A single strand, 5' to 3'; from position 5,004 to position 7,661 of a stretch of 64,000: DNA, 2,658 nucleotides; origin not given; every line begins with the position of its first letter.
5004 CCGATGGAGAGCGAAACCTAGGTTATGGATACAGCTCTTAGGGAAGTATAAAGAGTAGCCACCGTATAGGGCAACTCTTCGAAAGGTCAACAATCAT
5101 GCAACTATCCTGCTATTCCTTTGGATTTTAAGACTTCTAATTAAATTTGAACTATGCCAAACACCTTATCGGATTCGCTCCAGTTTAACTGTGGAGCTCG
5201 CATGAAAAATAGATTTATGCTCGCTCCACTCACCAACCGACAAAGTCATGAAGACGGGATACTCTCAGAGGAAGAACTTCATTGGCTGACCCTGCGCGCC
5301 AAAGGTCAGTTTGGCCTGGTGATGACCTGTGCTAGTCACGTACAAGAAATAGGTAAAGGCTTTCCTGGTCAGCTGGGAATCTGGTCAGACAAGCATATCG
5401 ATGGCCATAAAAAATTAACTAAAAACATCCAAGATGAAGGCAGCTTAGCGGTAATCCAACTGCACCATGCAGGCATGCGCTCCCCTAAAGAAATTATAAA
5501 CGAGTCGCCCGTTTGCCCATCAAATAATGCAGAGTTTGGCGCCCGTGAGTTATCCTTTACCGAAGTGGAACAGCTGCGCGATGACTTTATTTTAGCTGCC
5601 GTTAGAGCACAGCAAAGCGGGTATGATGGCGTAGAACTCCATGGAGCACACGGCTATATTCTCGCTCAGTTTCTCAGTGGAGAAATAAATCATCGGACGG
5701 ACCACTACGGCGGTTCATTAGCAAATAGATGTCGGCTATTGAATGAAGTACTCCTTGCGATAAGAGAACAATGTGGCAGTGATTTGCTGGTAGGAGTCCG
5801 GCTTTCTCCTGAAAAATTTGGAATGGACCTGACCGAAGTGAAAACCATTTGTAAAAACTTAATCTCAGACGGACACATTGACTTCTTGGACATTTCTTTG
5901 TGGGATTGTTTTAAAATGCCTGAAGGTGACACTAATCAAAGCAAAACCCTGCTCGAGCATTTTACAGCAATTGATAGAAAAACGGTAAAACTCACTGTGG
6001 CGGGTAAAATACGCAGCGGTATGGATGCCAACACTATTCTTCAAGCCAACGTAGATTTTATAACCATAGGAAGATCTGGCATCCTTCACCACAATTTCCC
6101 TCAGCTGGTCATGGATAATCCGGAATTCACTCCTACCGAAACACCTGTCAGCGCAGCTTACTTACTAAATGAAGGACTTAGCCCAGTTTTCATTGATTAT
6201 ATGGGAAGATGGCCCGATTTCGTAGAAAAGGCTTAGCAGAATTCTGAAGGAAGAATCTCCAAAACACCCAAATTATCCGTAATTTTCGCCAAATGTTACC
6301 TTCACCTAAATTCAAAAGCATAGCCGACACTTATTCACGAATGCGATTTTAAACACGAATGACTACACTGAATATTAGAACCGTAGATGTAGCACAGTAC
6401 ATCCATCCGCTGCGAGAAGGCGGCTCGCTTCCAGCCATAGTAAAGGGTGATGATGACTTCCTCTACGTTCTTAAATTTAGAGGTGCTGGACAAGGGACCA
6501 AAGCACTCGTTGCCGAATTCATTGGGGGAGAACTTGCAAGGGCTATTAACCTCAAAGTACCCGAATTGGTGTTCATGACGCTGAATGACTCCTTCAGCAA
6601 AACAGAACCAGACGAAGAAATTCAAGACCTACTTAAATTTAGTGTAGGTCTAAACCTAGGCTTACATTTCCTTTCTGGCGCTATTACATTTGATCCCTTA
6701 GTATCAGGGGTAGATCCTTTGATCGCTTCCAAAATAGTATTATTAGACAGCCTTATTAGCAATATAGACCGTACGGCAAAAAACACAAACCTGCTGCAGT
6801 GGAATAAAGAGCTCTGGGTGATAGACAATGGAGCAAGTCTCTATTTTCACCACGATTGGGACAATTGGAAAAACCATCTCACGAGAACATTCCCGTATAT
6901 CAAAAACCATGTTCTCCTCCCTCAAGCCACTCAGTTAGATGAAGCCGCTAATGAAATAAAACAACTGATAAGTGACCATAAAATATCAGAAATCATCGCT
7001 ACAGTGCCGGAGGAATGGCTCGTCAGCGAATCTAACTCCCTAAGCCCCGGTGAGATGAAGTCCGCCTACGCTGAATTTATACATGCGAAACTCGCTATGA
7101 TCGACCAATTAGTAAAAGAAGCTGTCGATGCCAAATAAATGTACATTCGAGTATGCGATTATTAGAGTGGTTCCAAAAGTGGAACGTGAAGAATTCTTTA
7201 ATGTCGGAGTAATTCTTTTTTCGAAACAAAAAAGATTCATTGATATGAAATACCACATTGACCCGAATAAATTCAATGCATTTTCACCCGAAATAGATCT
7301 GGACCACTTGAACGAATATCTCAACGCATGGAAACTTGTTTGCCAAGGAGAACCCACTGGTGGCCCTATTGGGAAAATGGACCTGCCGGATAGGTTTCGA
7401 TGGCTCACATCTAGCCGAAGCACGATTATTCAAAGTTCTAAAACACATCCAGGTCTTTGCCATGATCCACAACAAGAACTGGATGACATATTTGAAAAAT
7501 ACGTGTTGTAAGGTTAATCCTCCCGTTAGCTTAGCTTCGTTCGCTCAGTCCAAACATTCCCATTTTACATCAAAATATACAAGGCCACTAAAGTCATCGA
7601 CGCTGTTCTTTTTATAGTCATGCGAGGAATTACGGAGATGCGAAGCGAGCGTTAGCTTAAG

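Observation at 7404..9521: Two diverged copies of the DUF3037 3' end bracket a 1.9-kb cassette: attL/attR-like insertion footprint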

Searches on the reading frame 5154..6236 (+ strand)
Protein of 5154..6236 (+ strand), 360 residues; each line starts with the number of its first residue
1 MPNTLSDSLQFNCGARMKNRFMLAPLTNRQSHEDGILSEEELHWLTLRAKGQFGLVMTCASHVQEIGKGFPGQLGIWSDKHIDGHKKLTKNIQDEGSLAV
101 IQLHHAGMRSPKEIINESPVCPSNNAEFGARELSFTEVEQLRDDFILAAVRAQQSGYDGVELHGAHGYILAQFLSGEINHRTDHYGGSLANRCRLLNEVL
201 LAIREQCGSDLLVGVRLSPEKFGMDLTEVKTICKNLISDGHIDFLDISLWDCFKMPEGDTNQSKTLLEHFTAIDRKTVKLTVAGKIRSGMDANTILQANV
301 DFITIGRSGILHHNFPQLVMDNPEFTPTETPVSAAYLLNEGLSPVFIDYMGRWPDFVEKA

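Call 7: search_protein_families(library=pfam, proteins=[window:5154-6236:+], max_evalue=0.01)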
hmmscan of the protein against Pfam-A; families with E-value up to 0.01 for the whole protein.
window:5154-6236:+ (360 aa): 1 family
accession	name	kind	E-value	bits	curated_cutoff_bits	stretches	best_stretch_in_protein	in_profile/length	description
PF00724.26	Oxidored_FMN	-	2e-64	218.5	27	1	16-318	12-334/342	NADH:flavin oxidoreductase / NADH oxidase family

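Call 45: search_protein_families(library=padloc, proteins=[window:5154-6236:+], max_evalue=0.01)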
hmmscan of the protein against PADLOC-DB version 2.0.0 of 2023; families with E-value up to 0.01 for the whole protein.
window:5154-6236:+ (360 aa): 0 families

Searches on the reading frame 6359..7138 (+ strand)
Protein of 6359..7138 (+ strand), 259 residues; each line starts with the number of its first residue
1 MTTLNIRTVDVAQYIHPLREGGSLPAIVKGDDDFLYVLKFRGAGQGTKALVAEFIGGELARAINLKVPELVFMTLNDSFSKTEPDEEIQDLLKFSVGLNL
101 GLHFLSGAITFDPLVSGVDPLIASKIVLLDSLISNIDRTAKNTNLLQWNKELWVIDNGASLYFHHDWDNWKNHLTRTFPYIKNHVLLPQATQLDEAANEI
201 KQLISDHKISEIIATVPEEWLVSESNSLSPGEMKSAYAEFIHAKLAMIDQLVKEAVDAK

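Call 7: search_protein_families(library=pfam, proteins=[window:6359-7138:+], max_evalue=0.01)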
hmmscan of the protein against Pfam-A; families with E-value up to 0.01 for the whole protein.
window:6359-7138:+ (259 aa): 1 family
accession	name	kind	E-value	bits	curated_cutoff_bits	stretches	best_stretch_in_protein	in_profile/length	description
PF20613.4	HipA_2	-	5.1e-21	75.5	27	1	15-235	5-221/240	HipA-like kinase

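Call 10: find_related_loci(query=window:6359-7138:+, collection=genome_contigs, flank=10000)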
Query window:6359-7138:+ (259 aa) in genome_contigs; peptide patterns used: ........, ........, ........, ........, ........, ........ (x = any residue, [..] = any of these).
599 stretches matched a pattern (row limit reached: there are more); 522 encode a relative of the query (tblastn E <= 1e-3); the best 80 are kept; 80 distinct loci.
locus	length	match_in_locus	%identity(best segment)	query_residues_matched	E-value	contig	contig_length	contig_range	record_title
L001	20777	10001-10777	77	1-259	3e-136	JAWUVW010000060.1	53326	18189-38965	MAG: Flavobacteriaceae bacterium isolate HBSea_ice_MAG1571 BAT.1571_1208201_flag=0_multi=51.0746_len=53326, whole genome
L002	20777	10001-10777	77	1-259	7e-136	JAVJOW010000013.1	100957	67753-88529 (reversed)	MAG: Arenibacter sp. isolate A1-SPW-32 k141_18767, whole genome shotgun sequence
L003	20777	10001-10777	76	1-259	2e-135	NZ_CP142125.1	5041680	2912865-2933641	Kordia algicida OT-1 chromosome, complete genome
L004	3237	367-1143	76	1-259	9e-140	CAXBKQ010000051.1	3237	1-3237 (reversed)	MAG TPA_asm: uncultured Cryomorphaceae bacterium isolate ERR2762123_concoct_150 genome assembly, contig: ERZ3421833.1862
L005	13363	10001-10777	77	1-259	9e-135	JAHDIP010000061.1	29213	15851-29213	MAG: Saprospiraceae bacterium isolate MAG-96 RZ_4454, whole genome shotgun sequence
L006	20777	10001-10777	77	1-259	2e-134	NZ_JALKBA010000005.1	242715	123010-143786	Cellulophaga sp. F20128 scaffold_5_length242716, whole genome shotgun sequence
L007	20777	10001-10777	76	1-259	2e-134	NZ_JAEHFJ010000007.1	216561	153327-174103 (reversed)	Aureibaculum flavum strain A20 A20_scaffold7, whole genome shotgun sequence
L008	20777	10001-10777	76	1-259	2e-134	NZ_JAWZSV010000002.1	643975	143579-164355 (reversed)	Polaribacter sp. PL03 contig2, whole genome shotgun sequence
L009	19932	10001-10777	79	1-259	2e-134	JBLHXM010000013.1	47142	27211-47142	MAG: Dokdonia sp. isolate 3300046534_108 Ga0491194_0000855, whole genome shotgun sequence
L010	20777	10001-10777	75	1-259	6e-134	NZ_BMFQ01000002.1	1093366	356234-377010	Bizionia arctica strain CGMCC 1.12751 sequence02, whole genome shotgun sequence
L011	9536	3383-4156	76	1-258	4e-134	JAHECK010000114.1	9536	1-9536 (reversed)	MAG: Flavobacteriales bacterium isolate Ww168 NODE_17471_length_9536_cov_2.353903, whole genome shotgun sequence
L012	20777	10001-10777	76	1-259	1e-133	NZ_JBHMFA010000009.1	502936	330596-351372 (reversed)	Algibacter miyuki strain CECT 8300 soapdenovo_K_83_9, whole genome shotgun sequence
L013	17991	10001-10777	76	1-259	1e-133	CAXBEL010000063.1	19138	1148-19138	MAG TPA_asm: uncultured Flavobacteriaceae bacterium isolate ERR2762102_binner13_Refined_30 genome assembly, contig: ERZ3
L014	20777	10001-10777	75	1-259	2e-133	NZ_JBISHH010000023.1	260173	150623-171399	Algibacter sp. Ld11 12925C00023.1, whole genome shotgun sequence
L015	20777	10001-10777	75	1-259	5e-133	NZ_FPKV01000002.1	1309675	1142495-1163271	Flaviramulus basaltis strain DSM 18180, whole genome shotgun sequence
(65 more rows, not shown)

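Call 15: find_encoding_contigs(protein=window:6359-7138:+, flank=10000, max_places=10)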
Protein window:6359-7138:+ (259 aa): no gene with exactly this product is on record in the collection.

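Call 45: search_protein_families(library=padloc, proteins=[window:6359-7138:+], max_evalue=0.01)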
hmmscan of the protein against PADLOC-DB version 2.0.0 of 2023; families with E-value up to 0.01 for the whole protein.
window:6359-7138:+ (259 aa): 3 families
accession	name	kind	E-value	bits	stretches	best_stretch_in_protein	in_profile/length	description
PDLC04766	PDC-M66A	-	1.9e-24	84.3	1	5-226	9-245/270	-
PDLC04340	PDC-M03A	-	0.00076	17.1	0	125-172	132-182/280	-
PDLC04339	PDC-M03A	-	0.0025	15.2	0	125-172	139-189/293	-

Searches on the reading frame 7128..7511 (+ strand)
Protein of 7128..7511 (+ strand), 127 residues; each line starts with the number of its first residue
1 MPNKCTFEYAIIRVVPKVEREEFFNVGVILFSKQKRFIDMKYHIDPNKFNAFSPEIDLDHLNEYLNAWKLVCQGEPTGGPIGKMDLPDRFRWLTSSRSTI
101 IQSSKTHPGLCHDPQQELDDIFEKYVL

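Call 7: search_protein_families(library=pfam, proteins=[window:7128-7511:+], max_evalue=0.01)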
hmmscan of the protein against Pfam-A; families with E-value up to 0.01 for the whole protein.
window:7128-7511:+ (127 aa): 1 family
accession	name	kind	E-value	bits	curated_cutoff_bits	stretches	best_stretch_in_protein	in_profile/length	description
PF11236.13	DUF3037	-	3.9e-47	159.8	22.6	1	9-126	1-118/118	Protein of unknown function (DUF3037)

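Call 13: find_encoding_contigs(protein=window:7128-7511:+, flank=10000, max_places=10)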
Protein window:7128-7511:+ (127 aa): no gene with exactly this product is on record in the collection.

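Call 20: find_homologous_proteins(query=window:7128-7511:+, max_evalue=1e-20)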
Query window:7128-7511:+ (127 aa): 1492 proteins with E <= 1e-20 among 1515 candidates; the best 120 are listed.
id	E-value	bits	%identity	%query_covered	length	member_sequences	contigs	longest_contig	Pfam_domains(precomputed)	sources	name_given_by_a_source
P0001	1.5e-81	289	98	100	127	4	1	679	PF11236.14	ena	-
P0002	1.6e-71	256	87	100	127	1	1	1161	PF11236.14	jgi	jgi:hypothetical protein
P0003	8.4e-71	254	87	100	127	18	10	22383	PF11236.14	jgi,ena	jgi:hypothetical protein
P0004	2.9e-68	246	86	100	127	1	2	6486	PF11236.14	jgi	jgi:hypothetical protein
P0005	2.5e-62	227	77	100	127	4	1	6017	PF11236.14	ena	-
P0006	1.8e-61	224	75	100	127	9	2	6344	PF11236.14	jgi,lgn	jgi:hypothetical protein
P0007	2.1e-61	224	77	100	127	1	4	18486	PF11236.14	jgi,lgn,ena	-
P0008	4.6e-61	222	72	100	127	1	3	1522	PF11236.14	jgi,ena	-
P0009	6.6e-61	222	74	100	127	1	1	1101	PF11236.14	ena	-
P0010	8.9e-61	222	72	100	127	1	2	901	PF11236.14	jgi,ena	-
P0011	1.2e-60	221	72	100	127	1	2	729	PF11236.14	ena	-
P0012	1.2e-60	221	72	100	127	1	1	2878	PF11236.14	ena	-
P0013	1.3e-60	221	75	100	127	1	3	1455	PF11236.14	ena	-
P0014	2.4e-60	220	75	100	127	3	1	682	PF11236.14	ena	-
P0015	2.6e-60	220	73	100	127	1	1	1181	PF11236.14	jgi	jgi:hypothetical protein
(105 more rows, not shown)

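Call 22: find_encoding_contigs(protein=P0003, flank=10000, max_places=10)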
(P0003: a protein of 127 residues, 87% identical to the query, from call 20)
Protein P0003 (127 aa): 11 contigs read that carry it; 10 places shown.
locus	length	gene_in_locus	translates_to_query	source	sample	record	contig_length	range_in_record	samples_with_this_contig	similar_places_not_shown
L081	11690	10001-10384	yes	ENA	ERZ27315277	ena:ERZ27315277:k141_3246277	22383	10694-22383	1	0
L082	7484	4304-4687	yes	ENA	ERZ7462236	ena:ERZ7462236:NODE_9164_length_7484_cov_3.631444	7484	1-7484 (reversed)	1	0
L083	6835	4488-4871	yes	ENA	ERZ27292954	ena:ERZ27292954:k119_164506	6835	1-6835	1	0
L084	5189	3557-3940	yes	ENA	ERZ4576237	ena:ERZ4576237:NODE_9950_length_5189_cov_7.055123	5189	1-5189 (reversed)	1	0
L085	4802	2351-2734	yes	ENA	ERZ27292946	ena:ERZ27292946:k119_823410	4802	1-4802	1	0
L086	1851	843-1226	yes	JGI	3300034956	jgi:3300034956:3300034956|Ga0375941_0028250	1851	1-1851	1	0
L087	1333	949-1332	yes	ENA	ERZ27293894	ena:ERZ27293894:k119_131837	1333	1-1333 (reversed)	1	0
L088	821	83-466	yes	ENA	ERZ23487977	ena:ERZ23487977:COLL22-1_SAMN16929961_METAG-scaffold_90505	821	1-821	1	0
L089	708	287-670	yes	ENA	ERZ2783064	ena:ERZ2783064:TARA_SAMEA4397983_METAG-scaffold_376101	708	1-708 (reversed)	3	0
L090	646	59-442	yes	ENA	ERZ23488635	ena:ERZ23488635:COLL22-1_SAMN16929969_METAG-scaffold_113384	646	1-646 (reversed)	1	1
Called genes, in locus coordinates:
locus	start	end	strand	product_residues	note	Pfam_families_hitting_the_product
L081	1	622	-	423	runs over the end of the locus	PF00696:AA_kinase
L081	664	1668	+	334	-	PF00316:FBPase, PF18913:FBPase_C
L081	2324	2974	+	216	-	-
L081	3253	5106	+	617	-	PF01053:Cys_Met_Meta_PP (faint)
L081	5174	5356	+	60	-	-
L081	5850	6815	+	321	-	-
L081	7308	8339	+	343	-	PF02518:HATPase_c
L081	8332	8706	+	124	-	PF00072:Response_reg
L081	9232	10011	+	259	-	PF20613:HipA_2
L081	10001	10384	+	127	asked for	PF11236:DUF3037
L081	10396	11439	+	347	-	PF00211:Guanylate_cyc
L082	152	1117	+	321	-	-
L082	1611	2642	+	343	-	PF02518:HATPase_c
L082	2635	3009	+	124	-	PF00072:Response_reg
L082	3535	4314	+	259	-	PF20613:HipA_2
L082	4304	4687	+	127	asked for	PF11236:DUF3037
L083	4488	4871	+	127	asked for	PF11236:DUF3037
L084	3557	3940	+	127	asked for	PF11236:DUF3037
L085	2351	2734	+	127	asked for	PF11236:DUF3037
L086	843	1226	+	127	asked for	PF11236:DUF3037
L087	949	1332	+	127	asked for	PF11236:DUF3037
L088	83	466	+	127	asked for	PF11236:DUF3037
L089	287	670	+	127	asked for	PF11236:DUF3037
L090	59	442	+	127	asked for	PF11236:DUF3037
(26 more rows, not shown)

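Call 23: find_encoding_contigs(protein=P0001, flank=10000, max_places=10)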
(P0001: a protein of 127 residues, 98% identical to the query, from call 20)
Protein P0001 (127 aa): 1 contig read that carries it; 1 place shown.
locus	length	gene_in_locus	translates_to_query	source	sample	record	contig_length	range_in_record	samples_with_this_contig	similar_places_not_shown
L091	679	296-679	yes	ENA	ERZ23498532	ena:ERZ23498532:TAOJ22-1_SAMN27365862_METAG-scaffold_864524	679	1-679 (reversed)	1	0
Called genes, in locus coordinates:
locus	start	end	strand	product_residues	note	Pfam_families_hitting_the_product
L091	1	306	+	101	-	?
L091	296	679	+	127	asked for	PF11236:DUF3037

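Call 27: find_encoding_contigs(protein=P0004, flank=10000, max_places=6)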
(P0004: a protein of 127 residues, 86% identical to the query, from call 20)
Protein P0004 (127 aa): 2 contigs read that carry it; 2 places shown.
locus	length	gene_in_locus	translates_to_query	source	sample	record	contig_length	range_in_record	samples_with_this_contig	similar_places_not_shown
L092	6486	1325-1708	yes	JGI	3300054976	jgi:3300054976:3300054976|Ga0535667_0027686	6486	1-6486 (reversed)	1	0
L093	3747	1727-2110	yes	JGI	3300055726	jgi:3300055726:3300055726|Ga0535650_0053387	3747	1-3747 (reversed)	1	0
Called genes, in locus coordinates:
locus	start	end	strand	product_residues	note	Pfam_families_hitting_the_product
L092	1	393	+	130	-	?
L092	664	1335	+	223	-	PF20613:HipA_2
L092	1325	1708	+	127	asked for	PF11236:DUF3037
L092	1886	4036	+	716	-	PF19310:TOP_N, PF01432:Peptidase_M3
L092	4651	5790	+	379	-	-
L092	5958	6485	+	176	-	?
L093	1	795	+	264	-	?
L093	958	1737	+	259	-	PF20613:HipA_2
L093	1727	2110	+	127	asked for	PF11236:DUF3037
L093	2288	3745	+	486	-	?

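Call 45: search_protein_families(library=padloc, proteins=[window:7128-7511:+], max_evalue=0.01)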
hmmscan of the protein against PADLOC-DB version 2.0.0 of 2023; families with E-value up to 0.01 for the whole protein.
window:7128-7511:+ (127 aa): 1 family
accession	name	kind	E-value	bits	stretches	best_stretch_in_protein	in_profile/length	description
PDLC04767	PDC-M66B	-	4.1e-11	40.9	1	6-126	3-128/281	-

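Call 76: find_related_loci(query=window:7128-7508:+, collection=viral_contigs, flank=6000)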
Query window:7128-7508:+ (127 aa) in viral_contigs; peptide patterns used: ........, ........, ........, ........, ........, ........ (x = any residue, [..] = any of these).
8 stretches matched a pattern, but none encodes a relative of the query by tblastn (E <= 1e-3).

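Call 82: search_solved_structures(query=A3, max_evalue=1)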
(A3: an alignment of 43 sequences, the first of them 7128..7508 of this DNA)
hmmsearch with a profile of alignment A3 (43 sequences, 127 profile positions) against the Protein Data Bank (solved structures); distinct sequences matched with E-value up to 1: 3.
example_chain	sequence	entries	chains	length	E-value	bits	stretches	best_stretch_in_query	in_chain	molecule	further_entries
5aj4_AG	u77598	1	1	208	0.51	13.3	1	11-56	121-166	MITORIBOSOMAL PROTEIN US7M, MRPS7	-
5aj3_G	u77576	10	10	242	0.68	12.9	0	11-54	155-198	MITORIBOSOMAL PROTEIN US7M, MRPS7 | Mitochondrial ribosomal protein S7 | 28S ribosomal protein S7, mitochondrial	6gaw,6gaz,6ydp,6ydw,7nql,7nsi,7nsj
7nqh_AG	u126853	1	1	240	0.74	12.8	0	11-53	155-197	28S ribosomal protein S7, mitochondrial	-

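Call 87: predict_structure(alignment_id=A3)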
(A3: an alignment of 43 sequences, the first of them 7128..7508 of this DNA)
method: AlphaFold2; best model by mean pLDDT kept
length: 127 residues; sequences in the alignment: 43
mean_pLDDT: 83.1   pTM: 0.75
mean pLDDT of the five models: 83.1, 82.5, 81.3, 80.6, 79.8
residues with pLDDT >= 90: 35; 70-90: 77; 50-70: 15; < 50: 0
segments of 3 or more residues with pLDDT < 50: none
pLDDT, mean of each block of 10 residues (from residue 1): 78 80 89 86 91 88 87 71 74 70 86 91 92
secondary structure, 60 per line:
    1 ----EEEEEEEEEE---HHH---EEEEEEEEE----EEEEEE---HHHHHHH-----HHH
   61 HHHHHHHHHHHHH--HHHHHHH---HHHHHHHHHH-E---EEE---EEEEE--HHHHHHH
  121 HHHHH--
elements in order: E5-14 E24-32 E37-42 H46-52 H58-73 H76-82 H86-95 E101-103 E107-111 H114-125
